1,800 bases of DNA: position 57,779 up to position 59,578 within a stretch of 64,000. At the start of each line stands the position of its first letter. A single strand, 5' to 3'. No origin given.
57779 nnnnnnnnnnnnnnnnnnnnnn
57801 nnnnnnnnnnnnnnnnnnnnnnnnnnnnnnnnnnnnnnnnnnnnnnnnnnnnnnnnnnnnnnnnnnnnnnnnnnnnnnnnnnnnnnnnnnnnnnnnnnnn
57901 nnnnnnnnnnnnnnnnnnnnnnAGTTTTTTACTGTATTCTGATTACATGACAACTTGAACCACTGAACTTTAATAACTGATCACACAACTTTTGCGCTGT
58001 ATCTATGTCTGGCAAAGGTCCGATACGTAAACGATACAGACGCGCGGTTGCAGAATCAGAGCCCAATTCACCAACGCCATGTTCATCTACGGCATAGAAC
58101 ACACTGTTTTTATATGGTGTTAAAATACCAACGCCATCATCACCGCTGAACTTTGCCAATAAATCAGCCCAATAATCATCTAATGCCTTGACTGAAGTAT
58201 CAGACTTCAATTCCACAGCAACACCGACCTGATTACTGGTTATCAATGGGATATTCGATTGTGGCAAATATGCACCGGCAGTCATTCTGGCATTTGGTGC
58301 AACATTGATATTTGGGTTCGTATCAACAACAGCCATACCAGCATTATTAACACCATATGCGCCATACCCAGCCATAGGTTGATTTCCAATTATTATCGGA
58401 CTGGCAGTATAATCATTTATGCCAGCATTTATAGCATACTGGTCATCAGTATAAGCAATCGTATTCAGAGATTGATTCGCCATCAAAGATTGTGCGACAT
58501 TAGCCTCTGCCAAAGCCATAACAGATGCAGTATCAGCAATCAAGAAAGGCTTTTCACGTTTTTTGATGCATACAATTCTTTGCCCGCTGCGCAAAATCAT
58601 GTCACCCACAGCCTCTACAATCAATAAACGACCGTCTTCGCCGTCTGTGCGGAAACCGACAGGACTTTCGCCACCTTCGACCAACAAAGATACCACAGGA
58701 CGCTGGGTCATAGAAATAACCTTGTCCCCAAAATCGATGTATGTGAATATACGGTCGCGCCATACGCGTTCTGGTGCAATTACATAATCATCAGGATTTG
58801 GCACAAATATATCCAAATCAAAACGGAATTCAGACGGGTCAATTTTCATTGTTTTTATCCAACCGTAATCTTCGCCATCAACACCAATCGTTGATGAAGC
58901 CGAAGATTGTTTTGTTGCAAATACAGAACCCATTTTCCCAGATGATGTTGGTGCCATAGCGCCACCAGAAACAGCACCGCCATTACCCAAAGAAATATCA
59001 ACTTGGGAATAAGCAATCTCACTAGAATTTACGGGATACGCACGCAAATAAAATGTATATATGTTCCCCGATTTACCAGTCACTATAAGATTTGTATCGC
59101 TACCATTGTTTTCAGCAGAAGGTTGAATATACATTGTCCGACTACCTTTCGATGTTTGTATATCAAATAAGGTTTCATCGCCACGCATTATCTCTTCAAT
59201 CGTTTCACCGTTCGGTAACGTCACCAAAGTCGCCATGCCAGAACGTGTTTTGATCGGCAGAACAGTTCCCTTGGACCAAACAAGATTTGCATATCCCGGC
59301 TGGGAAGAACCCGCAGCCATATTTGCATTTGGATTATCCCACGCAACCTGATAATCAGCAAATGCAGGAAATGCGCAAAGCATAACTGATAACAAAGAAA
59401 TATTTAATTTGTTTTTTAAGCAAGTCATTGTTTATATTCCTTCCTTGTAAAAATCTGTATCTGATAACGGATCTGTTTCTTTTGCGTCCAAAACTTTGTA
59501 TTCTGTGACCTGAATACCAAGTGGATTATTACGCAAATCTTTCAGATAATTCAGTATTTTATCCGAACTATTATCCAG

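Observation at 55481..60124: Stand-alone, chromosomally domesticated virB8-virB9-virB10 operon with novel domain additions: core of an undescribed T4SS-like machine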

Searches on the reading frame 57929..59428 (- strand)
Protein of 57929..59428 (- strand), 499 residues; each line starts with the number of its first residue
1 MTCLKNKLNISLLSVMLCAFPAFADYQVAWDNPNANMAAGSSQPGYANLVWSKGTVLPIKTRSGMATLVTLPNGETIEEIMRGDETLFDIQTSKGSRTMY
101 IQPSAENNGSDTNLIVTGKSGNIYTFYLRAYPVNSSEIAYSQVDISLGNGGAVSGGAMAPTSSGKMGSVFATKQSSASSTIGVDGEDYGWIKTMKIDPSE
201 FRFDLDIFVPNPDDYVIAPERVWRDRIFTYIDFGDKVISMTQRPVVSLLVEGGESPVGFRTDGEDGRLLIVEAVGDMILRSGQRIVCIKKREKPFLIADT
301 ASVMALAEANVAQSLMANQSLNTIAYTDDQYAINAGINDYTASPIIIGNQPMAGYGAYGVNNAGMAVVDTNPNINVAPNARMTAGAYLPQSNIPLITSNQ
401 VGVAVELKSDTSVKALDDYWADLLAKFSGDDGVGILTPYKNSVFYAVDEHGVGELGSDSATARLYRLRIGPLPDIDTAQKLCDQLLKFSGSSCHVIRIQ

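Call 4: search_protein_families(library=pfam, proteins=[window:57929-59428:-], max_evalue=0.01)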
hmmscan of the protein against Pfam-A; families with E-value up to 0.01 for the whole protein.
window:57929-59428:- (499 aa): 2 families
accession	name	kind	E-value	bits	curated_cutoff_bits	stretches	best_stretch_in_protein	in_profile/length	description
PF03524.21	CagX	-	2.4e-20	73.6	34.2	1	48-290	5-197/198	Conjugal transfer protein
PF05036.18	SPOR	-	0.00037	21.2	21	1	461-496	40-75/76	SPOR domain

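Call 8: find_encoding_contigs(protein=window:57929-59428:-, flank=10000, max_places=6)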
Protein window:57929-59428:- (499 aa): no gene with exactly this product is on record in the collection.
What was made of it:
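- Tried and rejected: Exact look-up of the window's VirB9 in public assemblies: not on record (call 8).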

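Call 10: search_protein_families(library=ncbifam, proteins=[window:57929-59428:-], max_evalue=1)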
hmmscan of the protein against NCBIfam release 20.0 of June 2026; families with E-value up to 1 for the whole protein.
window:57929-59428:- (499 aa): 1 family
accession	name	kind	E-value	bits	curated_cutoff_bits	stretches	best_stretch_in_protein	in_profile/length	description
TIGR02781.1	VirB9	equivalog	8e-14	51.8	217.7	2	49-133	33-112/248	P-type conjugative transfer protein VirB9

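Call 62: search_protein_representatives(protein=window:57929-59428:-)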
Query: 499 residues. Proteins with E-value up to 0.001 (for the whole library): 503; up to 1e-10: 299; up to 1e-30: 84. The best 150 are listed.
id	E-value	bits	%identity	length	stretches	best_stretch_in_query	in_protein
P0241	5.1e-200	681.8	66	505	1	11-499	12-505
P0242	1.2e-122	426.7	68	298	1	14-300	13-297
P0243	3.1e-107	375.9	49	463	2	24-298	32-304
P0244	5.8e-99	348.6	41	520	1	26-498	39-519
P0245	3.9e-83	296.4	66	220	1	7-222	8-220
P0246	6.3e-76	272.6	42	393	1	110-498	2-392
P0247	1.0e-75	271.9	41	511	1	27-499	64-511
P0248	1.1e-75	271.8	49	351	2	115-302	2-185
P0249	5.1e-75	269.6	44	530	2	24-293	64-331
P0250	9.8e-74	265.4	41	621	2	23-293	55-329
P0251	1.4e-72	261.6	40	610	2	25-299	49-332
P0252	5.1e-71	256.4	42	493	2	26-293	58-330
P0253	7.2e-71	255.9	42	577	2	19-296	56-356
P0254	8.2e-71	255.7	38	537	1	26-499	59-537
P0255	1.4e-68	248.4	39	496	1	26-496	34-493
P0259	1.3e-66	241.9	38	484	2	27-299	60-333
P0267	5.5e-51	190.4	37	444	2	26-321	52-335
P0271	3.2e-47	177.9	35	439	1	27-312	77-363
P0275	3.1e-43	164.8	34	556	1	26-290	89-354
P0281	1.1e-41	159.7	34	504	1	26-307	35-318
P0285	3.7e-41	158.0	34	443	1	26-328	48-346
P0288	1.2e-40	156.2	37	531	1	27-291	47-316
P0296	2.8e-38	148.5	34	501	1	26-290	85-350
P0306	4.5e-35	137.9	33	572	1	27-289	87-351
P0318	3.7e-32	128.3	33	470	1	26-289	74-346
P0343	2.3e-25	105.9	33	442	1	26-290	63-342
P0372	6.4e-22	94.5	29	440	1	21-288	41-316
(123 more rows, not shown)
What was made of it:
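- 57929..59428 (-): virB9: signal peptide, VirB9/CagX core (aa 48-290, nt 58559-59287), low-complexity linker, C-terminal SPOR peptidoglycan-binding domain (Pfam match aa 461-496, nt 57941-58048). Outgroup VirB9s align through to aa 498-499 (call 62).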

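Call 63: list_cluster_members(proteins=[P0243, P0244, P0247, P0249, P0250, P0251, P0254, P0255, P0259, P0267])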
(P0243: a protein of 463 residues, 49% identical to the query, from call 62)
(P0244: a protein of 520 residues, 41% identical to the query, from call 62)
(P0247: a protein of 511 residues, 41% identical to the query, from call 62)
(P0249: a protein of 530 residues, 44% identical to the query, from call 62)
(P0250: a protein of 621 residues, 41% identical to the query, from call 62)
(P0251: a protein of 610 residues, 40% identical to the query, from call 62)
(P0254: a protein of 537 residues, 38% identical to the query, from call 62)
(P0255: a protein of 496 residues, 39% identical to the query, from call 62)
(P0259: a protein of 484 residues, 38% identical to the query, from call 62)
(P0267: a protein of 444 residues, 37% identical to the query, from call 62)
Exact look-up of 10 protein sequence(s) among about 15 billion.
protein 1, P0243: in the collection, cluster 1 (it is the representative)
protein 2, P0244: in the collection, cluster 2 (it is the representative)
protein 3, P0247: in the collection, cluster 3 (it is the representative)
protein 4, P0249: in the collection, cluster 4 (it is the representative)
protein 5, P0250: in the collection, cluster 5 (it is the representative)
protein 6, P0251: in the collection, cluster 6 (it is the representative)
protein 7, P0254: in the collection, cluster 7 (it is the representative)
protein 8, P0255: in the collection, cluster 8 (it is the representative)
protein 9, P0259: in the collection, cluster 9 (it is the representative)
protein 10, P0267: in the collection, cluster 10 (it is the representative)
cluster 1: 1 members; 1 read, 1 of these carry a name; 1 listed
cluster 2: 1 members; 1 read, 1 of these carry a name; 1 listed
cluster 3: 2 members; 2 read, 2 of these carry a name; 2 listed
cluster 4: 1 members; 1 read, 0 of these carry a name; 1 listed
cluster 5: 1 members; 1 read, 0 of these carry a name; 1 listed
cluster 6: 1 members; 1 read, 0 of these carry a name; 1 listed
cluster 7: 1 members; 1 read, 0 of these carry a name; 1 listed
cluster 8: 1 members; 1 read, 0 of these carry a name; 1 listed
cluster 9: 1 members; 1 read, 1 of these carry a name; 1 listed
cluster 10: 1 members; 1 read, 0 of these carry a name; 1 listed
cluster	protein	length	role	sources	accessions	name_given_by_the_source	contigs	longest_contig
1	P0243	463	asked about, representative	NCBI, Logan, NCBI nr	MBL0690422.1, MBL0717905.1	MAG: TrbG/VirB9 family P-type conjugative transfer protein [Alphaproteobacteria bacterium] | TrbG/VirB9 family P-type conjugative transfer protein [Alphaproteobacteria bacterium]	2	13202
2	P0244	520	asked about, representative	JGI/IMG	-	hypothetical protein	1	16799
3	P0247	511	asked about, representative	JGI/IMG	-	hypothetical protein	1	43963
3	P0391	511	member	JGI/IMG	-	hypothetical protein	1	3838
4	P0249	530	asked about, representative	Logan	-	-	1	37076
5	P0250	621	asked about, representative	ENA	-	-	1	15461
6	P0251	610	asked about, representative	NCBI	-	-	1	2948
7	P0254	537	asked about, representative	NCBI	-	-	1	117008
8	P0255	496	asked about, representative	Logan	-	-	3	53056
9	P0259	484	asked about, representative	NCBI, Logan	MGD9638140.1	MAG: TrbG/VirB9 family P-type conjugative transfer protein [Alphaproteobacteria bacterium]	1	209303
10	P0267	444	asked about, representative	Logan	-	-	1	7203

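Call 64: find_encoding_contigs(protein=P0259, flank=10000, max_places=1)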
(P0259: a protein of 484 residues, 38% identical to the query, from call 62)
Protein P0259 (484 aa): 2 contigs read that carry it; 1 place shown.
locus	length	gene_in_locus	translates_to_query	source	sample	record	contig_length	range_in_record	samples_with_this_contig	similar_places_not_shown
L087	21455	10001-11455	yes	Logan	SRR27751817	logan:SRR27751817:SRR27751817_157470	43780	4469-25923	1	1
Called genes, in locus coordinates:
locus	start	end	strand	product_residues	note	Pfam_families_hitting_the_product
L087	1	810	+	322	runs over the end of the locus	-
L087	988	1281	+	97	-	PF00830:Ribosomal_L28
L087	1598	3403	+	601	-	-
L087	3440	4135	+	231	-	-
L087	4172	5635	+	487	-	PF01551:Peptidase_M23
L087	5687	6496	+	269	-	-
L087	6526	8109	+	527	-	-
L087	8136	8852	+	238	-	PF04335:VirB8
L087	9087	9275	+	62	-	-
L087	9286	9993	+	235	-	PF04335:VirB8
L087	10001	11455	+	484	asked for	PF03524:CagX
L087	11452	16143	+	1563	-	-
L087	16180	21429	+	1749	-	-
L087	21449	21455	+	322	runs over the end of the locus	PF00437:T2SSE, PF01580:FtsK_SpoIIIE (faint)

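Call 65: find_encoding_contigs(protein=P0254, flank=10000, max_places=1)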
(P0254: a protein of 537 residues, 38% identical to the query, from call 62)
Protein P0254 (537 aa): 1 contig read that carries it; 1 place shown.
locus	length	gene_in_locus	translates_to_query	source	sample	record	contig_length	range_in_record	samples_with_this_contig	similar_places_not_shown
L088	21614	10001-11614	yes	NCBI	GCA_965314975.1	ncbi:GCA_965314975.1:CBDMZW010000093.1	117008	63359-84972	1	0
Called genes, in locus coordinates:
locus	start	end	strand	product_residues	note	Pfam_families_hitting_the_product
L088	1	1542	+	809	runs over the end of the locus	PF19044:P-loop_TraG (faint), PF03135:CagE_TrbE_VirB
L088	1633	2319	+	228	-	-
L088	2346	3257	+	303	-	-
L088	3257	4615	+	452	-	-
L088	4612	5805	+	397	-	-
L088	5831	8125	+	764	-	-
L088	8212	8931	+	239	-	PF04335:VirB8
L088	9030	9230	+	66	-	-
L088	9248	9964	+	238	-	PF04335:VirB8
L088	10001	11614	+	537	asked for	PF03524:CagX, PF05036:SPOR (faint)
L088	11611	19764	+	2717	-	-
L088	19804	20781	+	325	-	PF00437:T2SSE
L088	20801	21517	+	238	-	PF25182:NonGDSL, PF00657:Lipase_GDSL, PF13472:Lipase_GDSL_2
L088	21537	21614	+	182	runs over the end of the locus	PF02834:LigT_PEase, PF13563:2_5_RNA_ligase2 (weak)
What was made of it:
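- On Rickettsiales vir homolog (rvh): Some outgroups have two virB8 copies flanking virB7 (calls 64, 65).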

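Call 66: find_encoding_contigs(protein=P0243, flank=10000, max_places=2)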
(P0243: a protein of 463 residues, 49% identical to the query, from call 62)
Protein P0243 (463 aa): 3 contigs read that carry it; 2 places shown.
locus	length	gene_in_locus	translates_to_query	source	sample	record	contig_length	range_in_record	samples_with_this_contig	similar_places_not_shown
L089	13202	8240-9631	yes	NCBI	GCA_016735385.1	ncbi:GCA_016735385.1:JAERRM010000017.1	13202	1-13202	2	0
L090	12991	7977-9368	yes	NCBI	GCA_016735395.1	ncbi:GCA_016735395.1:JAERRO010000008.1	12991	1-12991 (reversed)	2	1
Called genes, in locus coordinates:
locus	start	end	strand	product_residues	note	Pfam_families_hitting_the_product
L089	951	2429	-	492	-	PF00224:PK, PF02887:PK_C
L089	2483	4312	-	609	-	PF21710:Spt6_S1 (faint), PF00575:S1, PF23459:S1_RRP5 (faint), PF00575:S1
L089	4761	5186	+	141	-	PF12844:HTH_19 (weak), PF13560:HTH_31 (faint), PF01381:HTH_3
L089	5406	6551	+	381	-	-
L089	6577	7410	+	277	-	PF00889:EF_TS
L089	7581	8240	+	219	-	PF04335:VirB8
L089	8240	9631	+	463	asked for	PF03524:CagX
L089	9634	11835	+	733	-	-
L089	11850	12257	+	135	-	-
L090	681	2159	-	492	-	PF00224:PK, PF02887:PK_C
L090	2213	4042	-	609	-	PF21710:Spt6_S1 (faint), PF00575:S1, PF23459:S1_RRP5 (faint), PF00575:S1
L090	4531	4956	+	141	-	PF12844:HTH_19 (weak), PF13560:HTH_31 (faint), PF01381:HTH_3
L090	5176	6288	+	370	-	PF00318:Ribosomal_S2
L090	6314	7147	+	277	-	PF00889:EF_TS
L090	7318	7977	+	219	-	PF04335:VirB8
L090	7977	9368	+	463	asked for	PF03524:CagX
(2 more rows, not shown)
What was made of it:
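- The closest outgroup (VirB9 49%) already has virB8-9-10 alone, in another chromosomal context (call 66).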

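Call 67: find_encoding_contigs(protein=P0247, flank=10000, max_places=1)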
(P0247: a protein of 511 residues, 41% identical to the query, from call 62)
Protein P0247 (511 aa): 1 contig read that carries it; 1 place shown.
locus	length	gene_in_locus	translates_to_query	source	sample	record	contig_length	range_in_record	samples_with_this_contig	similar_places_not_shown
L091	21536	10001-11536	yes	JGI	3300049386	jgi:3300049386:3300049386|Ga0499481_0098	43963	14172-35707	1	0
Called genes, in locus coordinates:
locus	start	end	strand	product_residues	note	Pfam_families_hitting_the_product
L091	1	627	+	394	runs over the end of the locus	PF13609:Porin_4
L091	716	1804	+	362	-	PF13609:Porin_4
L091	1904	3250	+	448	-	PF01029:NusB, PF13649:Methyltransf_25 (faint), PF01189:Methyltr_RsmB-F, PF13847:Methyltransf_31 (faint)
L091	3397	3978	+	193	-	PF08645:PNK3P, PF13242:Hydrolase_like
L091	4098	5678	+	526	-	PF02776:TPP_enzyme_N, PF00205:TPP_enzyme_M, PF02775:TPP_enzyme_C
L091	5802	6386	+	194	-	PF04143:Sulf_transp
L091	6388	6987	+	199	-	PF20398:DUF6691 (weak), PF04143:Sulf_transp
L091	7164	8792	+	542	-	PF13541:ChlI, PF00493:MCM, PF00158:Sigma54_activat (faint), PF01078:Mg_chelatase, PF07728:AAA_5, PF13335:Mg_chelatase_C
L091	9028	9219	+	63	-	-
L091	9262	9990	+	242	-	PF04335:VirB8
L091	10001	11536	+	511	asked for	PF03524:CagX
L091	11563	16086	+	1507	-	PF12396:DUF3659 (faint), PF21784:Bflower (faint), PF21785:Bflower_2, PF03743:TrbI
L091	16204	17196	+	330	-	PF00437:T2SSE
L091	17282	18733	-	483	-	PF00749:tRNA-synt_1c, PF19269:Anticodon_2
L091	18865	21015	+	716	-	PF13567:DUF4131, PF03772:Competence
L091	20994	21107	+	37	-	-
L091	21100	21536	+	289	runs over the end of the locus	-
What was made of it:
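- In outgroup L091 comEC lies two genes after virB11 (call 67).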

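Call 69: find_homologous_proteins(query=L088:1-1542:+, max_evalue=0.001)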
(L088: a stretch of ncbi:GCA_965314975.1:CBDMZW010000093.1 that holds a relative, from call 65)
Query L088:1-1542:+ (513 aa): 1876 proteins with E <= 0.001 among 8000 candidates; the best 120 are listed.
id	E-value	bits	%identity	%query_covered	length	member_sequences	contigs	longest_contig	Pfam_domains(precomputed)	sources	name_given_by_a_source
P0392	0.0e+0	1164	97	100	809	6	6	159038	PF19044.7,PF03135.20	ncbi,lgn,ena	-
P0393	0.0e+0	1087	90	100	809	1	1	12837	PF19044.7,PF03135.20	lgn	-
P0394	0.0e+0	1078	90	100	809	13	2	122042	PF19044.7,PF27097.1,PF03135.20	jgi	-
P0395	0.0e+0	1066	89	100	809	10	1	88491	PF03135.20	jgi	jgi:type IV secretion/conjugal transfer VirB4 family ATPase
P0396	0.0e+0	1059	89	100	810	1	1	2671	PF19044.7,PF03135.20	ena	-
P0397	1.6e-295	999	82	100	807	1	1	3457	PF27097.1,PF03135.20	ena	-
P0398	1.6e-295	999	82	100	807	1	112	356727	PF27097.1,PF03135.20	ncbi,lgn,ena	-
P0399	1.6e-295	999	82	100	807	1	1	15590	PF27097.1,PF03135.20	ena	-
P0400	1.6e-295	999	82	100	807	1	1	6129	PF27097.1,PF03135.20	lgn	-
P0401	1.6e-295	999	82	100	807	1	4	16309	PF27097.1,PF03135.20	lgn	-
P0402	1.7e-295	999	82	100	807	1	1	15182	PF27097.1,PF03135.20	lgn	-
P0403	3.1e-295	998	81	100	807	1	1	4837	PF27097.1,PF03135.20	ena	-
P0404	1.5e-294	996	81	100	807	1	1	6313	PF27097.1,PF03135.20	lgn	-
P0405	2.1e-294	995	81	100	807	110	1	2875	PF27097.1,PF03135.20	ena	-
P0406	1.8e-293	992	81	100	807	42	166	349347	PF27097.1,PF03135.20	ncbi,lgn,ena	-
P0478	2.2e-254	863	72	100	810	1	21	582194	PF19044.7,PF27097.1,PF03135.20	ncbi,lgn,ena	-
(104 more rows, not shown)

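Call 79: find_encoding_contigs(protein=P0392, flank=10000, max_places=1)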
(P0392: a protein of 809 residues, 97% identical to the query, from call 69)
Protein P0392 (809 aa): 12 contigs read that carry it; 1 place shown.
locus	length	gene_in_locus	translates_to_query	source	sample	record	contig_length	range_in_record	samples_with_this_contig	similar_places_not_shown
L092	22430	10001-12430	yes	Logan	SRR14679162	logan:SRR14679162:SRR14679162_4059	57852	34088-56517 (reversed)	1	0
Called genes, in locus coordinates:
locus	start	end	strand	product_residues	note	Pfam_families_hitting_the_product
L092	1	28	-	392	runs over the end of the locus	PF00482:T2SSF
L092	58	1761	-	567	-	PF00437:T2SSE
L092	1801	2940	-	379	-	-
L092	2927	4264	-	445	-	PF06864:PAP_PilO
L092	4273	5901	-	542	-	PF00263:Secretin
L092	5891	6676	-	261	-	PF10671:TcpQ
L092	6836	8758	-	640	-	-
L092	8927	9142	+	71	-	-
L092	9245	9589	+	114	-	PF04956:TrbC (weak)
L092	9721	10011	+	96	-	-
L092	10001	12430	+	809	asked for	PF19044:P-loop_TraG (faint), PF03135:CagE_TrbE_VirB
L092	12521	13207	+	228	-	-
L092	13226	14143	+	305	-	-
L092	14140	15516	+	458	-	-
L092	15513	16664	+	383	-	-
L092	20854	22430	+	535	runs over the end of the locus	PF03524:CagX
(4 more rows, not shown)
